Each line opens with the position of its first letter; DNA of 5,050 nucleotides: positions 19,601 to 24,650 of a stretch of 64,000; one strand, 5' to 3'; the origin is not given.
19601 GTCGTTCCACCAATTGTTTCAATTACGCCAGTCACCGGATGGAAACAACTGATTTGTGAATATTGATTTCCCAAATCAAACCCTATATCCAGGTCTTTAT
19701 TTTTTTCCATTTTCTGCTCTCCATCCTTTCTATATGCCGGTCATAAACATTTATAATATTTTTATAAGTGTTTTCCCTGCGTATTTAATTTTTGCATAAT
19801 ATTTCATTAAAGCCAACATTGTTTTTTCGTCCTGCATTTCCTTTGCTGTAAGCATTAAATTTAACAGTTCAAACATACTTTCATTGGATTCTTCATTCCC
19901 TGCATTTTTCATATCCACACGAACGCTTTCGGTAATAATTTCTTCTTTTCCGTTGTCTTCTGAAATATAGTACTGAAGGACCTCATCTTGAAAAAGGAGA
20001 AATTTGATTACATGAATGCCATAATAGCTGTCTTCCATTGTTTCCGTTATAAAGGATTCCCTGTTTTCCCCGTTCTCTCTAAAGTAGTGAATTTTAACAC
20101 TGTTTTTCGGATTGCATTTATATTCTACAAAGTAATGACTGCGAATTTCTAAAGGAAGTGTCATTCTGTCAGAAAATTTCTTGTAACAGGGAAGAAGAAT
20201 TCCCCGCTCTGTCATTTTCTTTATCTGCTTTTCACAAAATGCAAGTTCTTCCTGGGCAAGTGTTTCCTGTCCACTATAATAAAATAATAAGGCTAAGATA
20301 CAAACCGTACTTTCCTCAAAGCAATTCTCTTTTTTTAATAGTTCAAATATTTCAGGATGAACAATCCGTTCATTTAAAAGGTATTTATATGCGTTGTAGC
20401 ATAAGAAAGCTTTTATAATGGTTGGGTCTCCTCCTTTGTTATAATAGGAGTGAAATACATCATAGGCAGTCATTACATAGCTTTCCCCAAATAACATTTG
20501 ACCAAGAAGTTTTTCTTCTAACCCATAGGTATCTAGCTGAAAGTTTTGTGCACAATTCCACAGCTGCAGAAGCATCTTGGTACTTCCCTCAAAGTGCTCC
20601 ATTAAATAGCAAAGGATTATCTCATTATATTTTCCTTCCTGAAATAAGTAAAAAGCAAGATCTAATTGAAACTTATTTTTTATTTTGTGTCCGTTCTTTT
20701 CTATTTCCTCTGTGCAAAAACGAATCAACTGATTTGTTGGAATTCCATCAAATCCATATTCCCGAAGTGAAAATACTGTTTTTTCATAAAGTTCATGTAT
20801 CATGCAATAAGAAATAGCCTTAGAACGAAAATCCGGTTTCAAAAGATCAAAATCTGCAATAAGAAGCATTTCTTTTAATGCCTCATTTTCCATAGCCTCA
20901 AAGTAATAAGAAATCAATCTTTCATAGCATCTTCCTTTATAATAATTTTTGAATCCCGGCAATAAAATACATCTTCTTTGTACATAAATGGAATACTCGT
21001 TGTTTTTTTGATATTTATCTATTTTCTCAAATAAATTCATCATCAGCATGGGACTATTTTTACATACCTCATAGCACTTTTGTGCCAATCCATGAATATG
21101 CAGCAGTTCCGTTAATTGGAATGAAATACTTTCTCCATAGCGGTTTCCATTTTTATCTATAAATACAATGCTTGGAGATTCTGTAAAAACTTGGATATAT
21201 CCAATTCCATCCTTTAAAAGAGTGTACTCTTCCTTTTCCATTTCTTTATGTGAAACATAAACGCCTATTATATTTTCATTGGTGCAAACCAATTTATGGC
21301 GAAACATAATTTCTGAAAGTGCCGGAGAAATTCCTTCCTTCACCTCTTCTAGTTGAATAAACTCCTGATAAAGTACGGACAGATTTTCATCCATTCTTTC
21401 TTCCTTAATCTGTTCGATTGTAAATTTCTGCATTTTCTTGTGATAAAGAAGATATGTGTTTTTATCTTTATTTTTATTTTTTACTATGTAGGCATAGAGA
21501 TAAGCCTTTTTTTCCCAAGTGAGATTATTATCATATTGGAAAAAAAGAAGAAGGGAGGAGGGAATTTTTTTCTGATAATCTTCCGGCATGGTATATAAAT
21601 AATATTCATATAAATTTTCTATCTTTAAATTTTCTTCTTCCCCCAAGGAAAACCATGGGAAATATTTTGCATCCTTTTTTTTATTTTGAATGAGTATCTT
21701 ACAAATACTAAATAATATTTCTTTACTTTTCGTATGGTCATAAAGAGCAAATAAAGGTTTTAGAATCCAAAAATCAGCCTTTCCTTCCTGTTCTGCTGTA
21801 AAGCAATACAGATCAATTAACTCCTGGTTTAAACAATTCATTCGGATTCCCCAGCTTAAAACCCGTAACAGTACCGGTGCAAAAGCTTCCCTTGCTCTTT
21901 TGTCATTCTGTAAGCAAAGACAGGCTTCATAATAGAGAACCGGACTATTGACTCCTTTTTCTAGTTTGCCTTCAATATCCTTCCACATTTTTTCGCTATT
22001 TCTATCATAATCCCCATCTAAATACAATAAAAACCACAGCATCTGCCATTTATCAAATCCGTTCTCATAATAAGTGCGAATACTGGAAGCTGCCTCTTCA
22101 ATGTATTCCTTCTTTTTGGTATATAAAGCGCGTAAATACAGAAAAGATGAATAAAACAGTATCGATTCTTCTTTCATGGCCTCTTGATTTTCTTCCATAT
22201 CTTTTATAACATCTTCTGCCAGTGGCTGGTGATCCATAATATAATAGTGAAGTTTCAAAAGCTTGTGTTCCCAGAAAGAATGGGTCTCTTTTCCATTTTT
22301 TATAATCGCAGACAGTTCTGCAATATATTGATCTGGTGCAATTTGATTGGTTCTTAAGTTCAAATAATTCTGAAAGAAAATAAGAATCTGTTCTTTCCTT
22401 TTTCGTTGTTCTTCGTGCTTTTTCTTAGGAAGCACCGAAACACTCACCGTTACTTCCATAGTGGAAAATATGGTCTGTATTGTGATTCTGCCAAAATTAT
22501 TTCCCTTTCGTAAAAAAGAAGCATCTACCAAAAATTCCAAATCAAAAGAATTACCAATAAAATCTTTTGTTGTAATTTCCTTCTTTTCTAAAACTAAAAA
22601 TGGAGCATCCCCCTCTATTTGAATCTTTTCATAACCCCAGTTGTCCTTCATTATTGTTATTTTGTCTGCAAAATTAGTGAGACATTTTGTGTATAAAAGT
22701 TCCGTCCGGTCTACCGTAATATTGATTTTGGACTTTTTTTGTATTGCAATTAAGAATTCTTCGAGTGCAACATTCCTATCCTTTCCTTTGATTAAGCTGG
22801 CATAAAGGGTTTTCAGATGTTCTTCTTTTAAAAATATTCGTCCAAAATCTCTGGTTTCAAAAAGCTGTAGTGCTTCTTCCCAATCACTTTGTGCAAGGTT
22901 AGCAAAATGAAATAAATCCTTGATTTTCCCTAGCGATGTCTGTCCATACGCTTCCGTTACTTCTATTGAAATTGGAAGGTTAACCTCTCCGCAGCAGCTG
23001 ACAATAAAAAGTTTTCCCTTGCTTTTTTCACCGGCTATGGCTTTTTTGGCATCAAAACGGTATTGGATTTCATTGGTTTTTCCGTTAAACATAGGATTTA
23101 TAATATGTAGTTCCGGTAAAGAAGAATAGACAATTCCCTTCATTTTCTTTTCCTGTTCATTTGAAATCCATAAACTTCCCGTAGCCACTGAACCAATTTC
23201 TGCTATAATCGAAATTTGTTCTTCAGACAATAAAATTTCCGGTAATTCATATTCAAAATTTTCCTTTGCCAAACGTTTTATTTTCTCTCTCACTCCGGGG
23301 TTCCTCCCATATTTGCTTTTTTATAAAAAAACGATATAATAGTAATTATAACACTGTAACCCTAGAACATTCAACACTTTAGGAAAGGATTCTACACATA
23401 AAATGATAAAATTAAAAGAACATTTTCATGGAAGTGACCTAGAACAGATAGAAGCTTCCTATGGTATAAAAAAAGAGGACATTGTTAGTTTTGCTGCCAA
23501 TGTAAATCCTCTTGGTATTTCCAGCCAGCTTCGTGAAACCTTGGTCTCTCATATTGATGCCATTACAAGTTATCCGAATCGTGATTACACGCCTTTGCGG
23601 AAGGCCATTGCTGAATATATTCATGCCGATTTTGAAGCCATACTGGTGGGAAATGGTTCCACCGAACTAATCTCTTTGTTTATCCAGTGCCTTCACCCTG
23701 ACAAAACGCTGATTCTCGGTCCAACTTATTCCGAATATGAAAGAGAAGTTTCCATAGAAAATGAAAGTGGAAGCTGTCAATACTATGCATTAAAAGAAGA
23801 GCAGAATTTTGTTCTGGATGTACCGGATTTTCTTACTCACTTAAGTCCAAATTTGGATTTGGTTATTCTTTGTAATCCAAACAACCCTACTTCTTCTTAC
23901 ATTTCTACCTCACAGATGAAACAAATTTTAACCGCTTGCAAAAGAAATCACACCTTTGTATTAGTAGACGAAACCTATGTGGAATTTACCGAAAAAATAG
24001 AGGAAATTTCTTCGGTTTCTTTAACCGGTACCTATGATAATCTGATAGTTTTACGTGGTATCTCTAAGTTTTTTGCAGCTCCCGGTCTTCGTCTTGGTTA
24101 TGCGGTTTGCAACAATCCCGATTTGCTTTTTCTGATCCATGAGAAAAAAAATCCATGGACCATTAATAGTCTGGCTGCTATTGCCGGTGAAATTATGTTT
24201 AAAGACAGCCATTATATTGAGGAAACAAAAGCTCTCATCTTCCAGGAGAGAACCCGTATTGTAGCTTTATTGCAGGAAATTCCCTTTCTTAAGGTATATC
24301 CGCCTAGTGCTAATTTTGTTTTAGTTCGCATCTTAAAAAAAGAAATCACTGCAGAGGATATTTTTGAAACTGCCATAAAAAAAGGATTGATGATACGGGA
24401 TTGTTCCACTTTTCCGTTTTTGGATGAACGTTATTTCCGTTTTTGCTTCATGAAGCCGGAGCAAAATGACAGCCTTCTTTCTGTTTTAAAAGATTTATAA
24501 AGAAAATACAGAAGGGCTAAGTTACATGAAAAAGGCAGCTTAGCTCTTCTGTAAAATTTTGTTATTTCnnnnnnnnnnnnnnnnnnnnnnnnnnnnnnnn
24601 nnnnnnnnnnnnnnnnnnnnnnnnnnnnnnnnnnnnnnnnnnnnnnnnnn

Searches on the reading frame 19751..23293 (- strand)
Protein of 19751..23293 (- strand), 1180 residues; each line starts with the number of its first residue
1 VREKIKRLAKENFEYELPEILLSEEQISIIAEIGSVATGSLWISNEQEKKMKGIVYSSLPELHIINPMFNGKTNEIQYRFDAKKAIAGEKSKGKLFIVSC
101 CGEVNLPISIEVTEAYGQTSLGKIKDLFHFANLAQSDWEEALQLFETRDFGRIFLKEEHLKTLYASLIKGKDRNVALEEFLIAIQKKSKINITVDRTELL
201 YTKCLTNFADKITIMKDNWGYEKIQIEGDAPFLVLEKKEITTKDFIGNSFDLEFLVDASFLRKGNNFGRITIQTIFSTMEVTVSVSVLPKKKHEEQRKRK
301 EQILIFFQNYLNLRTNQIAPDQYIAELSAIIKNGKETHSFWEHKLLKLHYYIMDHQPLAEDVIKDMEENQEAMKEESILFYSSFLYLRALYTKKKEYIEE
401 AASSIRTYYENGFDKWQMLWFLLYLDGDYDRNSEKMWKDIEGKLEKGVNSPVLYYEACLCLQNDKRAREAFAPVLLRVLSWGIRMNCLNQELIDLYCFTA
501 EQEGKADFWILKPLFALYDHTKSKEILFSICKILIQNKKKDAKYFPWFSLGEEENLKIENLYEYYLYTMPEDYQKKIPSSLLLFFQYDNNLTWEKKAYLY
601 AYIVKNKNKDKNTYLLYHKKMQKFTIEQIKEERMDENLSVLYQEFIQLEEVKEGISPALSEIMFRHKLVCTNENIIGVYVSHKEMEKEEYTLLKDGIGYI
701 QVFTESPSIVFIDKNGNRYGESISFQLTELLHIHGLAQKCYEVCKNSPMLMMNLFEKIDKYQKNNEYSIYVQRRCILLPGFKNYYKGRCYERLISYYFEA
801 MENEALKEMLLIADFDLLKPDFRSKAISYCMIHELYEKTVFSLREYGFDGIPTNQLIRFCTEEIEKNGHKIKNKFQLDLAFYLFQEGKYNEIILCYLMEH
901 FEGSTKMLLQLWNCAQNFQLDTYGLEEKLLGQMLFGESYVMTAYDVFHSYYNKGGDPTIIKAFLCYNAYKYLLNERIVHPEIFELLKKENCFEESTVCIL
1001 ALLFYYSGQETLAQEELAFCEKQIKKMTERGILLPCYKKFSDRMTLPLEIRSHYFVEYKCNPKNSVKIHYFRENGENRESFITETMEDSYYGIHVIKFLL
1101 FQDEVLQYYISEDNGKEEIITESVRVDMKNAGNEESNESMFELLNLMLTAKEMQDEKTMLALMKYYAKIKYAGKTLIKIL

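Call 3: search_protein_families(library=pfam, proteins=[window:19751-23293:-], max_evalue=1)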
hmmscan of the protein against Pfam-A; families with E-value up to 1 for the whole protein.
window:19751-23293:- (1180 aa): 2 families
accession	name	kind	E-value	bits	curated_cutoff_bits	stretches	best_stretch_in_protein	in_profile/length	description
PF18984.5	DUF5717_N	-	2.2e-261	869.9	25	1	1-867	1-872/875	Family of unknown function (DUF5717)N-terminal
PF18983.5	DUF5717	-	6.5e-86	288.7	25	1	875-1173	3-302/306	Family of unknown function (DUF5717)C-terminal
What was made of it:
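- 19751..23293 (-): Gene 1: DUF5717 protein, 1180 aa, soluble. Two N-terminal Ig-like (ASH/PapD-like) beta-sandwiches, two long alpha-solenoids, two further beta domains. No recognisable enzyme domain. Pfam DUF5717_N/DUF5717, E 2e-261 and 6e-86 (call 3).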

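Call 6: search_protein_families(library=ncbifam, proteins=[window:19751-23293:-], max_evalue=0.01)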
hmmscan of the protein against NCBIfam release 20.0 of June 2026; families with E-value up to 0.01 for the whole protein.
window:19751-23293:- (1180 aa): 0 families

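Call 31: find_homologous_proteins(query=window:19751-23293:-)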
Query window:19751-23293:- (1180 aa): 201 proteins with E <= 0.001 among 8000 candidates; the best 120 are listed.
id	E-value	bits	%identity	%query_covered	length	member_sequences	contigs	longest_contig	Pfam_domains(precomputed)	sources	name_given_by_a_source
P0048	0.0e+0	2660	100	100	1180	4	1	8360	PF18984.6,PF18983.6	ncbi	ncbi:MAG: DUF5717 family protein [Acetivibrio sp.]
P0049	0.0e+0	1498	55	100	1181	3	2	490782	PF18984.6,PF18983.6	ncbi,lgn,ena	-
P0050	0.0e+0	1449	55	100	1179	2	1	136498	PF18984.6,PF18983.6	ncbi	ncbi:MAG: DUF5717 family protein [Velocimicrobium sp.]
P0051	0.0e+0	1436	53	100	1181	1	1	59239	PF18984.6,PF18983.6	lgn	-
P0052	0.0e+0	1299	52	100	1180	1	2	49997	PF18984.6,PF18983.6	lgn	-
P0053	0.0e+0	1287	50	100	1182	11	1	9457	PF18984.6,PF18983.6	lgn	-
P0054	0.0e+0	1194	48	100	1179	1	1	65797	PF18984.6,PF18983.6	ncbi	-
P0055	0.0e+0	1116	45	100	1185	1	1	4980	PF18984.6,PF18983.6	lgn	-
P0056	1.7e-268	912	39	100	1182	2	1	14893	PF18984.6,PF18983.6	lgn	-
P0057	5.8e-267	907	39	100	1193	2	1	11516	PF18984.6,PF18983.6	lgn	-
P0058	2.2e-265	902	39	100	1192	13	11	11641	PF18984.6,PF18983.6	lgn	-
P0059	1.1e-262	893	38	100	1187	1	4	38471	PF18984.6,PF18983.6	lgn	-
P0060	3.7e-261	888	38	100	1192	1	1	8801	PF18984.6,PF18983.6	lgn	-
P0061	8.2e-261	887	39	100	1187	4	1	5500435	PF18984.6,PF18983.6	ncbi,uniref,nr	ncbi:hypothetical protein Ana3638_01010 [Anaerocolumna sedimenticola]|uniref:DUF5717 domain-containi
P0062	2.6e-259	882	38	100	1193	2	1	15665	PF18984.6,PF18983.6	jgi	jgi:hypothetical protein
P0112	3.1e-236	805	36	99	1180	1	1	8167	PF18984.6,PF18983.6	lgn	-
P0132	5.5e-230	784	35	100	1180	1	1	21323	PF18984.6,PF18983.6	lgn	-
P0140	9.3e-229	780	36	100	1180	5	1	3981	PF18984.6,PF18983.6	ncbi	-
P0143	6.8e-228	777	36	100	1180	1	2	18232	PF18984.6,PF18983.6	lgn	-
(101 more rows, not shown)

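Call 34: search_solved_structures(query=A4, max_evalue=10, show_alignments=2)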
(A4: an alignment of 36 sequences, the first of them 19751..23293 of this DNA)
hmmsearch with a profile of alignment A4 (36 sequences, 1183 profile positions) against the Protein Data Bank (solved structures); distinct sequences matched with E-value up to 10: 4.
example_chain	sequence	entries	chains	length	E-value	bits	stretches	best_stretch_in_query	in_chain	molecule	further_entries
3mx9_A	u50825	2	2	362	0.22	12.3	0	728-811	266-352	Protein scV3V2(G19S) | scV3V2(G19S)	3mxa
1y43_B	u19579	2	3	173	2.9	8.6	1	12-47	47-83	Aspergillopepsin II heavy chain | Aspergillopepsin-2 heavy chain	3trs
8cqf_A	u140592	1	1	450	3.4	8.4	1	432-492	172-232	Alpha-amylase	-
8cqg_A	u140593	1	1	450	3.4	8.4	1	432-492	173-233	Alpha-amylase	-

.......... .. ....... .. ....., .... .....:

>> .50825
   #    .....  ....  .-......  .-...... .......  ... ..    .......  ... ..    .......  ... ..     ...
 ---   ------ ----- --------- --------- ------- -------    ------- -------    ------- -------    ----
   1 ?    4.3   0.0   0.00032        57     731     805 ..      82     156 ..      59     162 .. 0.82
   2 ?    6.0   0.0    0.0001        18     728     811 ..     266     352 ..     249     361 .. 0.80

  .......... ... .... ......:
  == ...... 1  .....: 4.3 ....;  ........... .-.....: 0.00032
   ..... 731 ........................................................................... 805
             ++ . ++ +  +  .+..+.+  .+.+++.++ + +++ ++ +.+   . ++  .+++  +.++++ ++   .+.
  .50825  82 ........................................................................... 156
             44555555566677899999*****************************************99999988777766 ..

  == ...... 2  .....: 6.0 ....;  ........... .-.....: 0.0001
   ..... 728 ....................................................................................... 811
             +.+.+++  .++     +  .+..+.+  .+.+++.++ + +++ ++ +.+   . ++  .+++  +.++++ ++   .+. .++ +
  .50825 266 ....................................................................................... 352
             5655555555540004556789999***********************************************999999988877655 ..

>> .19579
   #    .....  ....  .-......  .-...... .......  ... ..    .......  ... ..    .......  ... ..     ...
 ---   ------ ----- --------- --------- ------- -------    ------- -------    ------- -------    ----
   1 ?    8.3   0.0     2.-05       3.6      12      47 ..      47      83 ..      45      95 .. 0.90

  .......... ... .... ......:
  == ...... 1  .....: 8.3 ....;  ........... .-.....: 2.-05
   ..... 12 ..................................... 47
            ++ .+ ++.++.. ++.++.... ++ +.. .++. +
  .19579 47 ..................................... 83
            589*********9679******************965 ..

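Call 44: search_protein_families(library=padloc, proteins=[window:19751-23293:-], max_evalue=0.1)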
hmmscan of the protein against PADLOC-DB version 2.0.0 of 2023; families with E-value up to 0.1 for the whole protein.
window:19751-23293:- (1180 aa): 0 families

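Call 45: search_protein_families(library=phrogs, proteins=[window:19751-23293:-], max_evalue=0.1)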
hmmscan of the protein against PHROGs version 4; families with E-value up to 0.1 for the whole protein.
window:19751-23293:- (1180 aa): 1 family
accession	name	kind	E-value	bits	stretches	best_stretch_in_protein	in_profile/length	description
phrog_30987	-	unknown function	0.057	14.8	0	881-903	54-76/80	-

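Call 57: predict_structure(alignment_id=A4)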
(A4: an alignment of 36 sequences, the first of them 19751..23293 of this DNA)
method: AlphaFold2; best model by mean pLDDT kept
length: 1180 residues; sequences in the alignment: 36
mean_pLDDT: 87.0   pTM: 0.60
mean pLDDT of the five models: 87.0, 86.5, 85.0, 84.2, 84.1
residues with pLDDT >= 90: 585; 70-90: 519; 50-70: 58; < 50: 18
segments of 3 or more residues with pLDDT < 50: 1129-1138, 1174-1180
pLDDT, mean of each block of 10 residues (from residue 1): 90 88 92 89 92 90 91 94 83 92 93 88 90 93 92 88 93 94 92 92 85 93 93 92 92 92 88 91 81 70 88 88 90 83 91 88 89 88 93 90 91 86 89 90 86 92 89 90 89 91 87 90 91 92 92 89 90 85 83 91 91 91 93 93 89 86 93 92 92 93 91 93 92 88 88 91 87 90 92 92 92 90 92 91 87 91 87 89 90 92 91 91 92 88 87 89 90 78 82 76 87 84 88 86 78 83 86 63 87 84 73 81 59 42 60 69 70 46
secondary structure, 60 per line:
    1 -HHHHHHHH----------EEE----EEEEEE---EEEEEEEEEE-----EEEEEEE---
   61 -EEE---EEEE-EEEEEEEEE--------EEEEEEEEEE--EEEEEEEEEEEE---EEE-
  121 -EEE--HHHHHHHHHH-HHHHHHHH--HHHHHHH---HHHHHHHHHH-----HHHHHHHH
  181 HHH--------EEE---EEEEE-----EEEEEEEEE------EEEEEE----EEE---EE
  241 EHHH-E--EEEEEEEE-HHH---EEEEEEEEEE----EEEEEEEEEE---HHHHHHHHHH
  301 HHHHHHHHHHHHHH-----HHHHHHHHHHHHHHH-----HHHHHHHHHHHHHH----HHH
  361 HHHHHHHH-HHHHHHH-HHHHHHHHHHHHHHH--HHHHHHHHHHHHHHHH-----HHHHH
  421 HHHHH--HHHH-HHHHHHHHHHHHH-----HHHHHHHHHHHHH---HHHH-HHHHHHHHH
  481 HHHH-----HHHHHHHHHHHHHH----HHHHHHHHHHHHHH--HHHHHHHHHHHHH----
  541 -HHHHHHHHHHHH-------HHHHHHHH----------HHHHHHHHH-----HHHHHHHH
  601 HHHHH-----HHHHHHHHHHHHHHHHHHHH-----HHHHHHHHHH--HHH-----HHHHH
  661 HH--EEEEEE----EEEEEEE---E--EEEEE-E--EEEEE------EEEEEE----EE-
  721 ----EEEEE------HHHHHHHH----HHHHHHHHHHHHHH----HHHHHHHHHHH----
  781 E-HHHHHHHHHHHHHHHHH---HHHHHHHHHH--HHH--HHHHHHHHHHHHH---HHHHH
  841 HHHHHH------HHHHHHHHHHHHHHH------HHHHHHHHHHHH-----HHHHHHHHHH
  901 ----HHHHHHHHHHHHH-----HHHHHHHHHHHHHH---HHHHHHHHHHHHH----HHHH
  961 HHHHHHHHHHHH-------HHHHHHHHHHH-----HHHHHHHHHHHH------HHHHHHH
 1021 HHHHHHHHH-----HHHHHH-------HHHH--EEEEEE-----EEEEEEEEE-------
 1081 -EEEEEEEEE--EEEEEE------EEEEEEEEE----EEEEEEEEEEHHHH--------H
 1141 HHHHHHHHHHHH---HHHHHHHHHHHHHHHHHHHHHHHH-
elements in order (helices of 4 or more, strands of 3 or more residues): H2-9 E20-22 E27-32 E36-45 E51-57 E62-64 E68-71 E73-81 E90-99 E102-113 E117-119 E122-124 H127-136 H138-145 H148-154 H158-167 H173-183 E192-194 E198-202 E208-216 E223-228 E233-235 E239-241 E249-256 E264-273 E278-287 H291-314 H320-334 H340-353 H358-368 H370-376 H378-392 H395-410 H416-425 H428-431 H433-445 H451-463 H467-470 H472-484 H490-503 H508-521 H524-536 H542-553 H561-568 H579-587 H593-605 H611-630 H636-645 H656-662 E665-670 E675-681 E688-692 E697-701 E708-713 E725-729 H736-743 H748-761 H766-776 H783-799 H803-812 H820-832 H836-846 H853-867 H874-885 H891-900 H905-917 H923-936 H940-952 H957-972 H980-990 H996-1007 H1014-1029 H1035-1040 H1048-1051 E1054-1059 E1065-1073 E1082-1090 E1093-1098 E1105-1113 E1118-1127 H1128-1131 H1140-1152 H1156-1179
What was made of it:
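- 19751..23293 (-): AF2 pLDDT 87 (call 57).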

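Call 59: fold_search(model_id=the predicted structure, library=pdb)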
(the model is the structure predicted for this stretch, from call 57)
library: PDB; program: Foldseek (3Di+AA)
matches with E <= 10: 1659; with E <= 0.001: 105
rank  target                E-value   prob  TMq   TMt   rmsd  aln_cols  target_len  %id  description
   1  7sqc_2A               1.4e-07  1.00  0.08  0.12  15.0       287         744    7  Ciliary C1 central pair apparatus isolated from Chlamydomonas reinhardtii (released 2022-04-13)
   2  7sqc_2B               2.9e-07  1.00  0.08  0.12  15.0       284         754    7  Ciliary C1 central pair apparatus isolated from Chlamydomonas reinhardtii (released 2022-04-13)
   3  7sqc_M1               5.1e-07  1.00  0.08  0.15  19.6       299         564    9  Ciliary C1 central pair apparatus isolated from Chlamydomonas reinhardtii (released 2022-04-13)
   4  9ijj_L                5.1e-07  1.00  0.08  0.34  18.7       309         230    8  In situ structure of the central apparatus in mouse sperm axoneme. (released 2025-06-04)
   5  7sqc_F0               8.4e-07  1.00  0.08  0.27  15.0       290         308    7  Ciliary C1 central pair apparatus isolated from Chlamydomonas reinhardtii (released 2022-04-13)
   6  7sqc_T3               9.5e-07  1.00  0.08  0.28  15.6       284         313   10  Ciliary C1 central pair apparatus isolated from Chlamydomonas reinhardtii (released 2022-04-13)
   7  7sqc_F1               9.8e-07  1.00  0.08  0.18  15.6       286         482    7  Ciliary C1 central pair apparatus isolated from Chlamydomonas reinhardtii (released 2022-04-13)
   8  9ijj_O                1.2e-06  1.00  0.08  0.07  15.0       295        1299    9  In situ structure of the central apparatus in mouse sperm axoneme. (released 2025-06-04)
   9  7sqc_T1               1.3e-06  1.00  0.08  0.16  15.7       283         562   10  Ciliary C1 central pair apparatus isolated from Chlamydomonas reinhardtii (released 2022-04-13)
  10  9ijj_C                1.5e-06  1.00  0.08  0.09  15.0       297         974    6  In situ structure of the central apparatus in mouse sperm axoneme. (released 2025-06-04)
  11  2qsv                  1.6e-06  1.00  0.08  0.39  23.5       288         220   10  Crystal structure of protein of unknown function from Porphyromonas gingivalis W83 (released 2007-09-25)
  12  7som_D                1.7e-06  1.00  0.08  0.06  27.0       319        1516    9  Ciliary C2 central pair apparatus isolated from Chlamydomonas reinhardtii (released 2022-04-13)
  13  7sqc_T0               2.1e-06  1.00  0.08  0.16  16.0       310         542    9  Ciliary C1 central pair apparatus isolated from Chlamydomonas reinhardtii (released 2022-04-13)
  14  9ijj_h                2.2e-06  1.00  0.08  0.06  26.6       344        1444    8  In situ structure of the central apparatus in mouse sperm axoneme. (released 2025-06-04)
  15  7n6g_3J               2.4e-06  1.00  0.08  0.22  19.7       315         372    8  C1 of central pair (released 2022-05-18)
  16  7sqc_O0               2.9e-06  1.00  0.08  0.08  15.3       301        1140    9  Ciliary C1 central pair apparatus isolated from Chlamydomonas reinhardtii (released 2022-04-13)
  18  7sqc_T2               3.1e-06  1.00  0.08  0.16  15.6       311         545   10  Ciliary C1 central pair apparatus isolated from Chlamydomonas reinhardtii (released 2022-04-13)
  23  9fh8_H                1.7e-05  1.00  0.07  0.26  15.8       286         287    8  Crystal structure of the SPD-2 domain of Apis dorsata CEP192 (released 2025-03-26)
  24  9fh8_A                1.7e-05  1.00  0.07  0.26  15.6       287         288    9  Crystal structure of the SPD-2 domain of Apis dorsata CEP192 (released 2025-03-26)
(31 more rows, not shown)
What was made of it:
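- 19751..23293 (-): Foldseek matches ASH-type domains (7sqc, 9fh8, 2qsv) and TPR solenoids (Ski3 4buj_F), at low TM-scores (call 59).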

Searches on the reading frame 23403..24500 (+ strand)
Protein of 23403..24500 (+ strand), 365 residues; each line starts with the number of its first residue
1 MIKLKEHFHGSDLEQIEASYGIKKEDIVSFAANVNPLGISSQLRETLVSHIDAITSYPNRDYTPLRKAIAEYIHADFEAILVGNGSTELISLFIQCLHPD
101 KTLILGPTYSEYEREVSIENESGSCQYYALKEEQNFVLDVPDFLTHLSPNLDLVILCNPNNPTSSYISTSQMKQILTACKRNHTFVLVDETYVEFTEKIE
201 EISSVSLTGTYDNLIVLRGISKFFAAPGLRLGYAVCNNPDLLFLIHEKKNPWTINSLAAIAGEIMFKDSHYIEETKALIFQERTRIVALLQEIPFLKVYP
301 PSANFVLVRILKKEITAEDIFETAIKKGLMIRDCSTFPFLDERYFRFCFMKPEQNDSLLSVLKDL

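Call 5: search_protein_families(library=pfam, proteins=[window:23403-24500:+], max_evalue=0.01)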
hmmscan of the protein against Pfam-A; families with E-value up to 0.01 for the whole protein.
window:23403-24500:+ (365 aa): 2 families
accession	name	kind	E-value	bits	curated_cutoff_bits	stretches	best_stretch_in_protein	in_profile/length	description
PF00155.27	Aminotran_1_2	-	1.4e-52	179.6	19.7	1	26-361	2-360/361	Aminotransferase class I and II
PF00266.25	Aminotran_5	-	4.3e-05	23.1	21.5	1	59-190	42-176/371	Aminotransferase class-V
